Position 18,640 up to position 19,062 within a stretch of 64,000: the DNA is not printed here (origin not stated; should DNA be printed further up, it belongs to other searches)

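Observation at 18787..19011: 74-aa Gly/Pro/Cys-rich secreted mini-protein: candidate novel exosortase-sorted peptide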

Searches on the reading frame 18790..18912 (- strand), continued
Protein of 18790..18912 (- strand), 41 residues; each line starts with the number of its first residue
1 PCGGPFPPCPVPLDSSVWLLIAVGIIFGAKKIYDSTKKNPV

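Call 62: find_encoding_contigs(protein=P0211, flank=6000, max_places=1)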
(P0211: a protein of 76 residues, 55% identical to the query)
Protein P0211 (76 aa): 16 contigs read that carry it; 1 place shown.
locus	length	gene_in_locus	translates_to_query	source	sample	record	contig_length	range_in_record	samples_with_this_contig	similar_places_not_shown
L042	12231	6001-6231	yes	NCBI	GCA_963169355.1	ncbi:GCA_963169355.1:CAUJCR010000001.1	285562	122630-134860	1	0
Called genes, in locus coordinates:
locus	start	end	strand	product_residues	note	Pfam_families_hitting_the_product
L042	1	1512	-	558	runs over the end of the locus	PF04326:SLFN_AlbA_2, PF13749:HATPase_c_4, PF13463:HTH_27 (faint)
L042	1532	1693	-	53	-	-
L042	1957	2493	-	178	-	-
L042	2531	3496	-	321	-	PF01073:3Beta_HSD, PF01370:Epimerase, PF02719:Polysacc_synt_2, PF04321:RmlD_sub_bind, PF05368:NmrA (weak), PF07993:NAD_binding_4 (faint), PF16363:GDP_Man_Dehyd, PF13460:NAD_binding_10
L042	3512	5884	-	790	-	-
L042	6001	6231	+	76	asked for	PF28310:PID_CTERM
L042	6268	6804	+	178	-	PF09721:Exosortase_EpsH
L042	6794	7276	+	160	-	-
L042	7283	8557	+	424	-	PF00464:SHMT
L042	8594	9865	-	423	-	PF20094:GWxTD_dom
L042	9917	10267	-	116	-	PF00403:HMA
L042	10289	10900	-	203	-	PF01522:Polysacc_deac_1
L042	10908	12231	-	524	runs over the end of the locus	PF13100:OstA_2, PF03968:LptD_N (faint)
